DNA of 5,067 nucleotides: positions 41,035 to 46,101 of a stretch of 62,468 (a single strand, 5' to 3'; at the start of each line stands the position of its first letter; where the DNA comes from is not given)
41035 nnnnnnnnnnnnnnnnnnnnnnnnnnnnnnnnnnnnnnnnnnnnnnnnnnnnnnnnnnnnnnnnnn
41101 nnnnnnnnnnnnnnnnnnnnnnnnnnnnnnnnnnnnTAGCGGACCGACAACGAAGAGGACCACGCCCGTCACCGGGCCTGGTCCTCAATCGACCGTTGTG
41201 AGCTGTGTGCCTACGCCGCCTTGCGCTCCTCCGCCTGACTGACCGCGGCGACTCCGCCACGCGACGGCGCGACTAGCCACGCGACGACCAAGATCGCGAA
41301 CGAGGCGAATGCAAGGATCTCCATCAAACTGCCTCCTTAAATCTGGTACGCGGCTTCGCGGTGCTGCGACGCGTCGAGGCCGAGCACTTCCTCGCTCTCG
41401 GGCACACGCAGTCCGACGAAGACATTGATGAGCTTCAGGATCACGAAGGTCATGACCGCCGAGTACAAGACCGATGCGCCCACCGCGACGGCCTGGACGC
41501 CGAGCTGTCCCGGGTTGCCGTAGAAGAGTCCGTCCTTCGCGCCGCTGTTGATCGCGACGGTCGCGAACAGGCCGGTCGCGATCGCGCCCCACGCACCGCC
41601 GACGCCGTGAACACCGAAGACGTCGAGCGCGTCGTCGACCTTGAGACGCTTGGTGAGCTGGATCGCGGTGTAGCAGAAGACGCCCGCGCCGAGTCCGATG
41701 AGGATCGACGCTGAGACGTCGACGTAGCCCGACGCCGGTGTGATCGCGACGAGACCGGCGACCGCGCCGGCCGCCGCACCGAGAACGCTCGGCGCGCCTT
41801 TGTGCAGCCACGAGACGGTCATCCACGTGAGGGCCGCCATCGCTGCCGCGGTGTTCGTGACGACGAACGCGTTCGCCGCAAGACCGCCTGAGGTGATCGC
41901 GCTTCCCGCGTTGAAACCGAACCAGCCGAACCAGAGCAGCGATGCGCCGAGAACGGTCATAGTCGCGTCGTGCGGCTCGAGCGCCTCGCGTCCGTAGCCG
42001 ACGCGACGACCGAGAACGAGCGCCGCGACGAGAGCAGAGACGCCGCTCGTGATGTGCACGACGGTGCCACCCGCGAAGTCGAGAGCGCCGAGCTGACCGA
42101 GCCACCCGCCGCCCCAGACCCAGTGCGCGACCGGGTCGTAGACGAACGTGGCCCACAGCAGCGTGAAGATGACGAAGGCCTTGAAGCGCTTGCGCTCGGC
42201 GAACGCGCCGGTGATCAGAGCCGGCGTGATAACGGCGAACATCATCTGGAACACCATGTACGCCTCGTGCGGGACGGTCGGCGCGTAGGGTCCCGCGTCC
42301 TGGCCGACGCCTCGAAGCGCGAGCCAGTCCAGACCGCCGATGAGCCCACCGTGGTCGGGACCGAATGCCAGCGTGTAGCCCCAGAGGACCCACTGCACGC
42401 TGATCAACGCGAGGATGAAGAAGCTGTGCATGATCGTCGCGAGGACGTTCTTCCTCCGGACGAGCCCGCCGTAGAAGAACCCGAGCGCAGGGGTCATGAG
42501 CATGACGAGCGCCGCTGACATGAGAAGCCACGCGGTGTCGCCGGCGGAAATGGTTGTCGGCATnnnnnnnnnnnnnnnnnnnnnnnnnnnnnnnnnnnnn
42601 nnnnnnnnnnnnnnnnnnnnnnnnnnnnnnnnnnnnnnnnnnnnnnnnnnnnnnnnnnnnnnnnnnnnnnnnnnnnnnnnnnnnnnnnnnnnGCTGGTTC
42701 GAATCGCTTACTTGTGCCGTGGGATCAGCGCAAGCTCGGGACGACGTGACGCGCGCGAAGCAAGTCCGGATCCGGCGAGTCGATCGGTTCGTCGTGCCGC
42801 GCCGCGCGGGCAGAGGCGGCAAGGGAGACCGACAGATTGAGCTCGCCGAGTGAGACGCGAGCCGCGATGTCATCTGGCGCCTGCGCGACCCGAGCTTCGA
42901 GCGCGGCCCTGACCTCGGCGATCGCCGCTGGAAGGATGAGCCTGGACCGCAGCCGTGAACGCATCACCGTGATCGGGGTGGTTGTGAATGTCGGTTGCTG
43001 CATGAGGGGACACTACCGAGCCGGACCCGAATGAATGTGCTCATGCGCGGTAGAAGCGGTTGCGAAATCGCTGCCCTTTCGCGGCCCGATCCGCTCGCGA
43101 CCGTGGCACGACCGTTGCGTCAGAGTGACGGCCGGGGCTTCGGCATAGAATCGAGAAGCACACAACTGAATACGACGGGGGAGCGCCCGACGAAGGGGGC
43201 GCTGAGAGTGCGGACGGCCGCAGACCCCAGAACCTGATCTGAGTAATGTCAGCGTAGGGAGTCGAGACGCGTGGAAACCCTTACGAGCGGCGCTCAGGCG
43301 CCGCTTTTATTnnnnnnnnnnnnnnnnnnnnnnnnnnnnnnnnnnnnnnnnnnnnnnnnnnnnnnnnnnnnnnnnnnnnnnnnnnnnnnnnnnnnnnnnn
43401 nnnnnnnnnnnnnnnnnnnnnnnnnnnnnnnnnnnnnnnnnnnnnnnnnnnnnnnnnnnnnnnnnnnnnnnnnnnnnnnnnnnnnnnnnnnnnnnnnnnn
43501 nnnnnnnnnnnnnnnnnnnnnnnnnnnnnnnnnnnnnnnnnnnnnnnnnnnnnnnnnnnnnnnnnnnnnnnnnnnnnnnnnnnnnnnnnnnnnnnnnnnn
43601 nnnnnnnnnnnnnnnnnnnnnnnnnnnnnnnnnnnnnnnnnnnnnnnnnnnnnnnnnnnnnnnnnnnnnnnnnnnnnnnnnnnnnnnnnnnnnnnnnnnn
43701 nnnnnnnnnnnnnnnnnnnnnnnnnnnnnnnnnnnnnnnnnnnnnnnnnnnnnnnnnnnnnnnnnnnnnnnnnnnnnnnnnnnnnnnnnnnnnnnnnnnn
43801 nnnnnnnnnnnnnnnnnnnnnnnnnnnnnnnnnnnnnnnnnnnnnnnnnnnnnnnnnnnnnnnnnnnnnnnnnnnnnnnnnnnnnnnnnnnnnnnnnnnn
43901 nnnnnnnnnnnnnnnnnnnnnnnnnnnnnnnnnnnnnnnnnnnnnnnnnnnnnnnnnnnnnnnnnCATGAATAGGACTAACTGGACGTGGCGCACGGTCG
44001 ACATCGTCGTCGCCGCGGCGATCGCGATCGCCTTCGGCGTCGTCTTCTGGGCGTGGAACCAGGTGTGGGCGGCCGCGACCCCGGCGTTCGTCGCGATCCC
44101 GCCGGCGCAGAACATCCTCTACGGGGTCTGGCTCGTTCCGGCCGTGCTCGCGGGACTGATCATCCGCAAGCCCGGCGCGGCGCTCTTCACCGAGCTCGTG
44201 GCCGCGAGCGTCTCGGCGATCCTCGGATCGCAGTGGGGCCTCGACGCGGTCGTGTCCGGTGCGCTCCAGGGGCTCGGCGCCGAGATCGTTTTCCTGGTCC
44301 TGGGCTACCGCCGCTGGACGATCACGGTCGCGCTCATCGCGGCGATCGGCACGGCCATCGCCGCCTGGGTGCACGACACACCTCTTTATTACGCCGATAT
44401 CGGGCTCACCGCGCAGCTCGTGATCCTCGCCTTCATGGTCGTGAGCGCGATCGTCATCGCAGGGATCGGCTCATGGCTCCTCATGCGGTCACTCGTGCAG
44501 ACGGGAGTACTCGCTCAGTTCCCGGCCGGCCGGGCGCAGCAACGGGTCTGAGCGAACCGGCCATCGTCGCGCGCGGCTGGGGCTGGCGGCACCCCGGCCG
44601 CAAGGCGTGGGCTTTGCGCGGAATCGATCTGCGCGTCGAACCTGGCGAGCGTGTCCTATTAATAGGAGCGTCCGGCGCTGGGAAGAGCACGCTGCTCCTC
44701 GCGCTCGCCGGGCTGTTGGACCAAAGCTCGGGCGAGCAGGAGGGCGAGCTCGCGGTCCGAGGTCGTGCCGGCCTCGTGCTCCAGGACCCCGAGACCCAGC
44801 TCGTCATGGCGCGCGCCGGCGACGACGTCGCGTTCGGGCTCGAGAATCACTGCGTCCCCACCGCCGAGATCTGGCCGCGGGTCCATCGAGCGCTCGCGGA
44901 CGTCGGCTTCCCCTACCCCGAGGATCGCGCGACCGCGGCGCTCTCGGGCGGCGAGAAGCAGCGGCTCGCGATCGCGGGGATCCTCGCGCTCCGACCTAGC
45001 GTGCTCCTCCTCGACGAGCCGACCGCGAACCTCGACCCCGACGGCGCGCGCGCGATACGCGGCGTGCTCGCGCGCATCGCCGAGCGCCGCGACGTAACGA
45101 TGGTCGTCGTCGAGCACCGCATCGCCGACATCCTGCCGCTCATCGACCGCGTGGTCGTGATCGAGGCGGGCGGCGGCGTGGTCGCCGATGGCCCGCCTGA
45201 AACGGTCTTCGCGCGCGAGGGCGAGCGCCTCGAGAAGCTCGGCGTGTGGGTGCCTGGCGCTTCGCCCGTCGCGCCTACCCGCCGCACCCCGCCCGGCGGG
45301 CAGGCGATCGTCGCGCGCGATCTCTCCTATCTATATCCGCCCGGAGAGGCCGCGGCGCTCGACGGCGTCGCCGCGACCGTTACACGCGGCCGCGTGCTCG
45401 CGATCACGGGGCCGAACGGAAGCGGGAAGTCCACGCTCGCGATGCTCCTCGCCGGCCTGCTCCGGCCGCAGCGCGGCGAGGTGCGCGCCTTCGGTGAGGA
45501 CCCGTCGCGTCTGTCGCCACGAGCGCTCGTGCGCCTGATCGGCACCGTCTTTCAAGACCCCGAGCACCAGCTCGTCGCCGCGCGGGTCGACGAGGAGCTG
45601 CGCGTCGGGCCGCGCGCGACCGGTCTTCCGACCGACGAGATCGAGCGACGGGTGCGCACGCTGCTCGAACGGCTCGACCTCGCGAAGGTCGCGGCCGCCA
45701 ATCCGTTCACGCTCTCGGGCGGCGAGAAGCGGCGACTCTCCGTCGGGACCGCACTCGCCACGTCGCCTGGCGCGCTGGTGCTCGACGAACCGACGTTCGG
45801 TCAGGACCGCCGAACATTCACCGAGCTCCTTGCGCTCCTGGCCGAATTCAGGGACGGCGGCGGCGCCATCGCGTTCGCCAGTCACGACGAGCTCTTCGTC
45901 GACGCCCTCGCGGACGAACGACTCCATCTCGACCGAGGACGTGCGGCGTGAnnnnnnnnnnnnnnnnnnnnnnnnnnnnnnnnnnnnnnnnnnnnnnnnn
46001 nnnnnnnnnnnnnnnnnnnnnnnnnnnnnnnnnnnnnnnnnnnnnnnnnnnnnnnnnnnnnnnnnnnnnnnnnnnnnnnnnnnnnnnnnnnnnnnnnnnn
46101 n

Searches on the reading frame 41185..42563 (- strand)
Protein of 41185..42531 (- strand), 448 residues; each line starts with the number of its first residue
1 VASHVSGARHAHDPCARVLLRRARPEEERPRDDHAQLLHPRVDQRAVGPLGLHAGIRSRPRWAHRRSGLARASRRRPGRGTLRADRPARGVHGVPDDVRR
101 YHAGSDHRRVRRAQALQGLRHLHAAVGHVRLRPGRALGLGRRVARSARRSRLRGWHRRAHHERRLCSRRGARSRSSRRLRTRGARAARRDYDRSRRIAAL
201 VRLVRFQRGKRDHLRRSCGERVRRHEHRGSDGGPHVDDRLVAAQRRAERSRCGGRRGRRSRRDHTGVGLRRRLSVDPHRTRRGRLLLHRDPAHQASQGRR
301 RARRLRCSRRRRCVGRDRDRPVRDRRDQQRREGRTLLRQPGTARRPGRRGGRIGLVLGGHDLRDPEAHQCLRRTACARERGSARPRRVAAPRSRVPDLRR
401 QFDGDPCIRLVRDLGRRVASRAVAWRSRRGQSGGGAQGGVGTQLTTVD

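Call 8: search_protein_families(library=pfam, proteins=[window:41185-42531:-], max_evalue=0.01)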
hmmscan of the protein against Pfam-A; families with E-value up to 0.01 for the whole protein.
window:41185-42531:- (448 aa): 0 families

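Call 16: find_encoding_contigs(protein=window:41337-42563:-, flank=10000, max_places=10)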
Protein window:41337-42563:- (408 aa): 8 contigs read that carry it; 8 places shown.
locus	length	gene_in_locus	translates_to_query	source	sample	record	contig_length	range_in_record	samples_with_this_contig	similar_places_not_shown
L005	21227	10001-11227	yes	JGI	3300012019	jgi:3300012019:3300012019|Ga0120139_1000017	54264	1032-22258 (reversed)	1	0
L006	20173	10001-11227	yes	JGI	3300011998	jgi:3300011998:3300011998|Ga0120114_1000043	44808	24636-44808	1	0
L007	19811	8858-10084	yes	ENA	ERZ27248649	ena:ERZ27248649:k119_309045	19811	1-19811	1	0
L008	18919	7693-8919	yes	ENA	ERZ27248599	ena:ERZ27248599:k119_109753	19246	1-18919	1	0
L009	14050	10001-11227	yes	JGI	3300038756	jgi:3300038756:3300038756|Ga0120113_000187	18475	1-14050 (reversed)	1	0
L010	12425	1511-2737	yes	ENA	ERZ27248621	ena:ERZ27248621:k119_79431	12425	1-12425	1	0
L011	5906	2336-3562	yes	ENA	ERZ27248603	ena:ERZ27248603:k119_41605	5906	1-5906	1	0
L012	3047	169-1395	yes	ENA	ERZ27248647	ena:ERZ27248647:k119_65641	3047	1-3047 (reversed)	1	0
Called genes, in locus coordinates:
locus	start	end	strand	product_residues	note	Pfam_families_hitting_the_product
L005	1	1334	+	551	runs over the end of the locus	PF01590:GAF, PF13185:GAF_2, PF13492:GAF_3, PF01590:GAF, PF13185:GAF_2, PF13492:GAF_3, PF00512:HisKA, PF02518:HATPase_c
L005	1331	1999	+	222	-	PF00072:Response_reg, PF00486:Trans_reg_C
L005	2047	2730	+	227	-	PF12728:HTH_17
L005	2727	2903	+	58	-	-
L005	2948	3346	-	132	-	-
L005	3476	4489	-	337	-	PF26999:ABC-2_memb_rel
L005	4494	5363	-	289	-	PF00005:ABC_tran, PF13304:AAA_21 (weak)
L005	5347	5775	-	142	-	PF00392:GntR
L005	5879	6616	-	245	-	PF02361:CbiQ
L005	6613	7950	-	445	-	PF00005:ABC_tran, PF01078:Mg_chelatase (faint), PF02463:SMC_N (faint), PF03193:RsgA_GTPase (faint), PF05729:NACHT (faint), PF07728:AAA_5 (faint), PF13191:AAA_16 (faint), PF00005:ABC_tran, +10 more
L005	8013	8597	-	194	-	PF09819:ABC_cobalt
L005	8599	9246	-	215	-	PF04263:TPK_catalytic, PF04265:TPK_B1_binding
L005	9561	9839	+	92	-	-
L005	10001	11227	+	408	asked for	PF00909:Ammonium_transp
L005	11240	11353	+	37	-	-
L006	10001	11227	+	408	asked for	PF00909:Ammonium_transp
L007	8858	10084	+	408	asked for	PF00909:Ammonium_transp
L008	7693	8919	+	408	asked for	PF00909:Ammonium_transp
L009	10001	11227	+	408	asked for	PF00909:Ammonium_transp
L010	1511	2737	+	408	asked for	PF00909:Ammonium_transp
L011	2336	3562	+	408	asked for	PF00909:Ammonium_transp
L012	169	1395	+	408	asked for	PF00909:Ammonium_transp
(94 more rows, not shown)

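Call 26: list_cluster_members(proteins=[window:41337-42563:-, window:51231-52886:-, window:59451-60422:-, window:57355-59454:-, window:56871-57350:-])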
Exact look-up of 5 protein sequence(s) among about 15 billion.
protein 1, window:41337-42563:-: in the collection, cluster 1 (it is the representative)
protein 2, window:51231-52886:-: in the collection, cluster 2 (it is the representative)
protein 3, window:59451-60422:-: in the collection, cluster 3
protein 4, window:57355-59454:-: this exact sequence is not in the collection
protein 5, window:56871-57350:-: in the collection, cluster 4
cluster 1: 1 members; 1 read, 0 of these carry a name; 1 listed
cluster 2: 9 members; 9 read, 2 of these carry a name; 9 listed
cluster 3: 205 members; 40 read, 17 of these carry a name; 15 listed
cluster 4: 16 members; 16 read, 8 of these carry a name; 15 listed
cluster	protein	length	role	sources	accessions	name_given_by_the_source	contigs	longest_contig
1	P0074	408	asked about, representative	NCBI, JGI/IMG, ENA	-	-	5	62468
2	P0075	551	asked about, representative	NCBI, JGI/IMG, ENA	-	-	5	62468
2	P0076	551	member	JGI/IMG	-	K+-sensing histidine kinase KdpD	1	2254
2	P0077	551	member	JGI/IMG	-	K+-sensing histidine kinase KdpD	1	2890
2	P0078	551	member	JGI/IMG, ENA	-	-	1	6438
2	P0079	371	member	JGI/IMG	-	-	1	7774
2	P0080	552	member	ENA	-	-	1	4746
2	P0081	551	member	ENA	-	-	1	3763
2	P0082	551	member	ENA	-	-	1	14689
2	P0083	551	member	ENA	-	-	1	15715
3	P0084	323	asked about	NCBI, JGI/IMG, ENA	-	-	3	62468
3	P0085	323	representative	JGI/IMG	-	phosphate starvation-inducible PhoH-like protein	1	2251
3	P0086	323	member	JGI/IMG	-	phosphate starvation-inducible PhoH-like protein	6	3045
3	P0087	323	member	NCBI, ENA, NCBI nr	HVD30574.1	MAG TPA: PhoH family protein [Methylomirabilota bacterium] | PhoH family protein [Methylomirabilota bacterium]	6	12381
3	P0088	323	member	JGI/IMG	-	phosphate starvation-inducible PhoH-like protein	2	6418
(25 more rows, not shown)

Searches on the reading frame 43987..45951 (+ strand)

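Call 8: search_protein_families(library=pfam, proteins=[window:43987-45951:+], max_evalue=0.01)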
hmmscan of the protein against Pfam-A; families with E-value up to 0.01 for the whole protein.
window:43987-45951:+ (654 aa): 31 families (the best 25 are shown)
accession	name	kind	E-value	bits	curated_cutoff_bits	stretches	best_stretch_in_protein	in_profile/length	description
PF00005.33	ABC_tran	-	6.3e-54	182.7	25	2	458-603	1-136/137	ABC transporter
PF13304.12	AAA_21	-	2.1e-18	67.9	27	3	319-366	238-288/304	AAA domain, putative AbiEii toxin, Type IV TA system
PF13555.12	AAA_29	-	3.6e-11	43.1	27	2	214-245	16-47/61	P-loop containing region of AAA domain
PF13191.12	AAA_16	-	9.5e-09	36.4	32.6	2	461-567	15-128/167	AAA ATPase domain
PF13401.12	AAA_22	-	6.4e-08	33.4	27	1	468-563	5-104/130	AAA domain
PF02463.25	SMC_N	-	1.9e-07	31.2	40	0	469-485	25-41/220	RecF/RecN/SMC N terminal domain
PF20703.3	nSTAND1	-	5.7e-07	29.9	27.1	0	221-253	34-64/379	Novel STAND NTPase 1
PF13481.12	AAA_25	-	7.1e-07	29.5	27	1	216-272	29-89/195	AAA domain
PF13476.12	AAA_23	-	1.5e-06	29.4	27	0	471-488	22-39/201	AAA domain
PF03193.22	RsgA_GTPase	-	3.7e-06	27.3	30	0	221-250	107-136/174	RsgA GTPase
PF07728.20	AAA_5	-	3.9e-06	27.3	22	0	473-501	4-32/139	AAA domain (dynein-related subfamily)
PF13521.12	AAA_28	-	6.6e-06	26.9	27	0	222-242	1-21/164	AAA domain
PF25199.1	nSTAND_NTPase5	-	7.9e-06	26.2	34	0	221-243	42-64/145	Novel STAND NTPase 5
PF05729.18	NACHT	-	9.9e-06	25.9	26.7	0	469-493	1-25/167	NACHT domain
PF20720.3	nSTAND3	-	1.1e-05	25.6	27.2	1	462-494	11-43/155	Novel STAND NTPase 3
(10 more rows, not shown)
